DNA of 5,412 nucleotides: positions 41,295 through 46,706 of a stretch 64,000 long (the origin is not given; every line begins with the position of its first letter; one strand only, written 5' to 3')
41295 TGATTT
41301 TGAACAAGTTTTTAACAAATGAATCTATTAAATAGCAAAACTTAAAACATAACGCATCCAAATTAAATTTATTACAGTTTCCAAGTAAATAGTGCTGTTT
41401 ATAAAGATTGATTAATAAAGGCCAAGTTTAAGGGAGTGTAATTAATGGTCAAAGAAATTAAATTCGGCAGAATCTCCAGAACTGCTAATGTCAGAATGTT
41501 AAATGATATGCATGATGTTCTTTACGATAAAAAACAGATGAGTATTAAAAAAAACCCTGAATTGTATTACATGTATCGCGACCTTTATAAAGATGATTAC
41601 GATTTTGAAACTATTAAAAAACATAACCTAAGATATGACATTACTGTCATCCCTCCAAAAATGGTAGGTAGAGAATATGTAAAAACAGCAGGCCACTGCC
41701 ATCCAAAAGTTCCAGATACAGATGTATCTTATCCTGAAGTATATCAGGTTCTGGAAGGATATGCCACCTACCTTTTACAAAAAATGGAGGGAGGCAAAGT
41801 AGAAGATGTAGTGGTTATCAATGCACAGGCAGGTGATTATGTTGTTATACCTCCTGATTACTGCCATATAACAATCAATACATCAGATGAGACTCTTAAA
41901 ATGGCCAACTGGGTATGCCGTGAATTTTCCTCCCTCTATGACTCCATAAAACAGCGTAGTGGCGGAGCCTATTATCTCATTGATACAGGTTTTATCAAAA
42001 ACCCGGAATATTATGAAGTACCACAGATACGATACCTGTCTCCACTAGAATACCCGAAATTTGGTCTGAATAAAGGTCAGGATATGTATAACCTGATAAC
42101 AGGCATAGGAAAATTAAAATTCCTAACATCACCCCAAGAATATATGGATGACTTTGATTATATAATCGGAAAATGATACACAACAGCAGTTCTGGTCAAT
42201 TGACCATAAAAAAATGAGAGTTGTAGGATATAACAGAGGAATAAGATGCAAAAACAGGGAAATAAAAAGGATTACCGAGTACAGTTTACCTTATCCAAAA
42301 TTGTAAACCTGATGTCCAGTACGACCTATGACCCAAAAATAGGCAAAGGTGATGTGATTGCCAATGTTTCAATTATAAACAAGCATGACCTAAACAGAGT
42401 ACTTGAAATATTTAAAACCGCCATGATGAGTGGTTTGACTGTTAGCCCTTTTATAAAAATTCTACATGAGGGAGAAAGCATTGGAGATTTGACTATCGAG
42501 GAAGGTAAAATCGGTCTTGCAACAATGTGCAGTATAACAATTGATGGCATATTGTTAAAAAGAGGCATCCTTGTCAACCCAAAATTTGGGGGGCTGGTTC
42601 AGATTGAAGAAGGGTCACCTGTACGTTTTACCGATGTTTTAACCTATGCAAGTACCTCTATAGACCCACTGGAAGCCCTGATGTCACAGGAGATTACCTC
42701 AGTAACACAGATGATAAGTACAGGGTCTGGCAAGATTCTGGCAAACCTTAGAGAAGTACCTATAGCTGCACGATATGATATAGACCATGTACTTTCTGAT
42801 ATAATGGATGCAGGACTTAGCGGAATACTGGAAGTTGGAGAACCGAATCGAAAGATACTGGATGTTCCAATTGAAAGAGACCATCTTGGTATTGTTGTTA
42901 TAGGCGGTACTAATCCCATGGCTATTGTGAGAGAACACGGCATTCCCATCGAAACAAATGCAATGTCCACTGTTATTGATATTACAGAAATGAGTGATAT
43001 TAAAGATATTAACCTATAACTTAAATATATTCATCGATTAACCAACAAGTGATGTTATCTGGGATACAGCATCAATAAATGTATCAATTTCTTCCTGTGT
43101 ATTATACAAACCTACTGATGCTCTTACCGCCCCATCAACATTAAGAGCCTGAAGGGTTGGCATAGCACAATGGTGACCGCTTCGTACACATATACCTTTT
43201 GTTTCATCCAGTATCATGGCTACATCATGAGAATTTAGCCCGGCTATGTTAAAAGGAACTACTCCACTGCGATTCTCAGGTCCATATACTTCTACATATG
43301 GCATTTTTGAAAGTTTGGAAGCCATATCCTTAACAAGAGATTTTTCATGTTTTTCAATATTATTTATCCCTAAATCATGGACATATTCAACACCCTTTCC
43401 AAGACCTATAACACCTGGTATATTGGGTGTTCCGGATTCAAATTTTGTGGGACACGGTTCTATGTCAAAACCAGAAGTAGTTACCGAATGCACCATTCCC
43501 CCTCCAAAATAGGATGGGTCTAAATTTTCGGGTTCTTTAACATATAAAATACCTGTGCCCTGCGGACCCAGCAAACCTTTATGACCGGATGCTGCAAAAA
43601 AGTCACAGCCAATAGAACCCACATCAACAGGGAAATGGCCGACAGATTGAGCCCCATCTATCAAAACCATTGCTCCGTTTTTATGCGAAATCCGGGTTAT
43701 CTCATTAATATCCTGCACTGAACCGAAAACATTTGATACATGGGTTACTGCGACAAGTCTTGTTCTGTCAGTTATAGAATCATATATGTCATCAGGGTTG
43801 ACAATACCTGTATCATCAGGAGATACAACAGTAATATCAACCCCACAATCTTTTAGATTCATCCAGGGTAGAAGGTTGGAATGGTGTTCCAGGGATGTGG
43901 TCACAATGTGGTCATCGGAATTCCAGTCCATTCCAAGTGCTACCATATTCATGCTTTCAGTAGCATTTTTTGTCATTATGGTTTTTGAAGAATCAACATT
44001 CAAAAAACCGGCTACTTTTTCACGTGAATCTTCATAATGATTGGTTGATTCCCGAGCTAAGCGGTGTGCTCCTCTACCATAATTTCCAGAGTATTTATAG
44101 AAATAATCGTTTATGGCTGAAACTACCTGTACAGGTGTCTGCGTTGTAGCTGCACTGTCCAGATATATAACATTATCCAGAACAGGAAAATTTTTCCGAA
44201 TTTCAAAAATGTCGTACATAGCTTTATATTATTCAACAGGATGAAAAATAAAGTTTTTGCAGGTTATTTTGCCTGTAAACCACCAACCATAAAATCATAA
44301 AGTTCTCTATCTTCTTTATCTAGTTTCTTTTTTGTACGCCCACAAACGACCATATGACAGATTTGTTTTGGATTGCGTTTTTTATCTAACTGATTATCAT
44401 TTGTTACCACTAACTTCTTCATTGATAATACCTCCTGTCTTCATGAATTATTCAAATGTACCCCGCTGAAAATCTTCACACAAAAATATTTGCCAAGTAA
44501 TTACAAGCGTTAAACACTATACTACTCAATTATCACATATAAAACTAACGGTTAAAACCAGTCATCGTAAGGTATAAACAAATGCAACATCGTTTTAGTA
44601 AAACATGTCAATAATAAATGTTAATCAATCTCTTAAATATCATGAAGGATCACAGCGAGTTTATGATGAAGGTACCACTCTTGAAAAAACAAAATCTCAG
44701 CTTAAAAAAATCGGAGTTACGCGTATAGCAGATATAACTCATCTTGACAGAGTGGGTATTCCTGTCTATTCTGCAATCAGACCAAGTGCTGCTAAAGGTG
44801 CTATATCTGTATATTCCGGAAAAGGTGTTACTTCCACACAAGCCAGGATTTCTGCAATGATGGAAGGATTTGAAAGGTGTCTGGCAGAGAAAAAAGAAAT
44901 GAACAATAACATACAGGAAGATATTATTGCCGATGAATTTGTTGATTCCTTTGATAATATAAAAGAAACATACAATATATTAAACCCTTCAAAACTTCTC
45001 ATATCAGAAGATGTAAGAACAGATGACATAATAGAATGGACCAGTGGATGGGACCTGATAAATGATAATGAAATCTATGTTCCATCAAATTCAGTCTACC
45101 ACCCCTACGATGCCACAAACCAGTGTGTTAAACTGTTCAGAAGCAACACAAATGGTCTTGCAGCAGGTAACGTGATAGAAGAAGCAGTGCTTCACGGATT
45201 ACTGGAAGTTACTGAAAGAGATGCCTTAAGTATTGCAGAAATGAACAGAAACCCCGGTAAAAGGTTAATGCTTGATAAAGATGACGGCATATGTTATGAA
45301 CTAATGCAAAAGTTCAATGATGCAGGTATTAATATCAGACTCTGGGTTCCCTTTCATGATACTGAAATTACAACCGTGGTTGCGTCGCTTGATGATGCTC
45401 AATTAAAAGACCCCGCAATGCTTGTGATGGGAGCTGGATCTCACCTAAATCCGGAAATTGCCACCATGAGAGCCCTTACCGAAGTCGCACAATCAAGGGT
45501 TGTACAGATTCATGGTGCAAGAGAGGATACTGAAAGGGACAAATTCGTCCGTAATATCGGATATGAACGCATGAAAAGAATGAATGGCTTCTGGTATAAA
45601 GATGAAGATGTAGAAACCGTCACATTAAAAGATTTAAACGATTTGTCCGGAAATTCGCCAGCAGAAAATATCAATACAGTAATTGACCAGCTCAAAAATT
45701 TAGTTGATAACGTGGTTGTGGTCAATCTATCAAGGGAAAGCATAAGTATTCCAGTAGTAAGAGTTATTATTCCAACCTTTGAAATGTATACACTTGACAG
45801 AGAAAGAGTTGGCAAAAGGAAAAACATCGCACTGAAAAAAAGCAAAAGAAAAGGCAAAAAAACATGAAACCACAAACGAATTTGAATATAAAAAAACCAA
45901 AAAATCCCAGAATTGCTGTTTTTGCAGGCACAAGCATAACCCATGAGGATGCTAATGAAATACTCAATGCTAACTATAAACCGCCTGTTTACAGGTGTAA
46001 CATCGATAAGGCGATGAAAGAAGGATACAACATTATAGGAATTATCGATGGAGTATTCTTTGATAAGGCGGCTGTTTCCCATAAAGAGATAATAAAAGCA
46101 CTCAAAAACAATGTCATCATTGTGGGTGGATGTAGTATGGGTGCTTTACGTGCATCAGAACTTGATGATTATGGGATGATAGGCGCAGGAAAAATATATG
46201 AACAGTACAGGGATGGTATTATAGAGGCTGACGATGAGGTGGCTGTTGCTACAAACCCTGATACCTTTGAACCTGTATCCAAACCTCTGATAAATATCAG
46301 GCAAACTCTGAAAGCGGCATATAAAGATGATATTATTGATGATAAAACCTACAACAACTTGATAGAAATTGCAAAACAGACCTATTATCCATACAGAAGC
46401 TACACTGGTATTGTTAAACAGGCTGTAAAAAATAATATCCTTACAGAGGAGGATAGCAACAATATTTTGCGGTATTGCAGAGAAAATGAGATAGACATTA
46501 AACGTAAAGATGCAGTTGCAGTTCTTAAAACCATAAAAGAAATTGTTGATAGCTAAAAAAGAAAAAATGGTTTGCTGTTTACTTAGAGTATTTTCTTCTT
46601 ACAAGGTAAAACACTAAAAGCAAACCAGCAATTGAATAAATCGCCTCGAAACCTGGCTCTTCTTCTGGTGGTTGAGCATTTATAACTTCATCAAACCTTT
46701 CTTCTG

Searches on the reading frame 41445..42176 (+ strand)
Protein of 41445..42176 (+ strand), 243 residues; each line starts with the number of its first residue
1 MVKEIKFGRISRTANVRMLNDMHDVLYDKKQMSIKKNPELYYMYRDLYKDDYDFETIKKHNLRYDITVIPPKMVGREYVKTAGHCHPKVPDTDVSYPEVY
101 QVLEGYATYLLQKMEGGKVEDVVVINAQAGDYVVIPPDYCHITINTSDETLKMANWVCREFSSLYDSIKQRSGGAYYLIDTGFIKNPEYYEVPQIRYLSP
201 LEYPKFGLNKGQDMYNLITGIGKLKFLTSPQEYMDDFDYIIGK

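Call 27: search_protein_families(library=pfam, proteins=[window:41445-42176:+], max_evalue=0.00001)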
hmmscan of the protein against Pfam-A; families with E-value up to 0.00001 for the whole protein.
window:41445-42176:+ (243 aa): 1 family
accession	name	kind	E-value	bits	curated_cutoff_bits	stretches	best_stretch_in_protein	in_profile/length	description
PF06560.17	GPI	-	1.1e-46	158.9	20.7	1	17-186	2-173/182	Glucose-6-phosphate isomerase (GPI)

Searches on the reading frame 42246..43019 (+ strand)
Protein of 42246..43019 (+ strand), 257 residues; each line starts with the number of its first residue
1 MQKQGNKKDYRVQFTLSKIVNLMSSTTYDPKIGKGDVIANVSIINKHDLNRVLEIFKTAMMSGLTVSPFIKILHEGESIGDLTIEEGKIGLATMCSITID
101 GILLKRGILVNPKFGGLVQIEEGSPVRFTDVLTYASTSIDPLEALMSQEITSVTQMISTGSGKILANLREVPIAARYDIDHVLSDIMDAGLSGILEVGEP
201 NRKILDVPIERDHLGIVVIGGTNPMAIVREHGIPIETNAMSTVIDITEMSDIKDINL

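Call 27: search_protein_families(library=pfam, proteins=[window:42246-43019:+], max_evalue=0.00001)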
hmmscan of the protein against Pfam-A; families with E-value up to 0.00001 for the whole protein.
window:42246-43019:+ (257 aa): 1 family
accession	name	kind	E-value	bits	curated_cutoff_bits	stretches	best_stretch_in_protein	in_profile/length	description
PF01995.21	NRD1_2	-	6.2e-98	327.2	25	1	12-250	1-237/238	NrpR regulatory domains NRD1 and 2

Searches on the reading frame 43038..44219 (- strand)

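Call 27: search_protein_families(library=pfam, proteins=[window:43038-44219:-], max_evalue=0.00001)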
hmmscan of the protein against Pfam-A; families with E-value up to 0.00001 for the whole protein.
window:43038-44219:- (393 aa): 4 families
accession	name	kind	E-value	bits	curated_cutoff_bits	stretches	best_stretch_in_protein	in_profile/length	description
PF00266.25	Aminotran_5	-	8.4e-130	433.5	21.5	1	18-381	1-371/371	Aminotransferase class-V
PF01041.23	DegT_DnrJ_EryC1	-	1.8e-09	37.7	19.8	1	77-195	39-152/360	DegT/DnrJ/EryC1/StrS aminotransferase family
PF01053.26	Cys_Met_Meta_PP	-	8.8e-07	28.2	27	1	102-216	92-200/381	Cys/Met metabolism PLP-dependent enzyme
PF00155.27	Aminotran_1_2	-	6.4e-06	26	19.7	0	58-190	39-187/361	Aminotransferase class I and II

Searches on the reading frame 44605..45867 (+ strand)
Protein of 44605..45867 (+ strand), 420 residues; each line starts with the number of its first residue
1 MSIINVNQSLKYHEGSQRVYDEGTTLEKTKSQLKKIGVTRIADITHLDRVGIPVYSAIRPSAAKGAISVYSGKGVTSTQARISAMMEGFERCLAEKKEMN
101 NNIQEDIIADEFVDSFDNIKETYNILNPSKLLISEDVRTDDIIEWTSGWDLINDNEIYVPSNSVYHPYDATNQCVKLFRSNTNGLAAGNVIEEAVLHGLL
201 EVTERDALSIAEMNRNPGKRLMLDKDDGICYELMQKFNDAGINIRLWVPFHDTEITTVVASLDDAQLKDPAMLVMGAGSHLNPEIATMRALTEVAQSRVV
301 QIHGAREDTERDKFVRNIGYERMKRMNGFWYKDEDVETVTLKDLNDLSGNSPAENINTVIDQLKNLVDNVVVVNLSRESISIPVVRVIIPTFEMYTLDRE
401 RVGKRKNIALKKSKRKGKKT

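Call 27: search_protein_families(library=pfam, proteins=[window:44605-45867:+], max_evalue=0.00001)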
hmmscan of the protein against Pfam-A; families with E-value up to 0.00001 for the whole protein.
window:44605-45867:+ (420 aa): 1 family
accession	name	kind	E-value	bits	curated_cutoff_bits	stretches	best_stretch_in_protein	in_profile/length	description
PF02624.21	YcaO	-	4.1e-85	286.4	25.7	1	71-393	1-325/325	YcaO cyclodehydratase, ATP-ad Mg2+-binding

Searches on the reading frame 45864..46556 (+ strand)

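Call 27: search_protein_families(library=pfam, proteins=[window:45864-46556:+], max_evalue=0.00001)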
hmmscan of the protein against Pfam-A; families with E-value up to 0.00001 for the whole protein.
window:45864-46556:+ (230 aa): 1 family
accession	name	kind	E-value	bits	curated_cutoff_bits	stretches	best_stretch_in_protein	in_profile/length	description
PF07812.18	TfuA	-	2.9e-48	163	30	1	62-179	1-119/119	TfuA-like protein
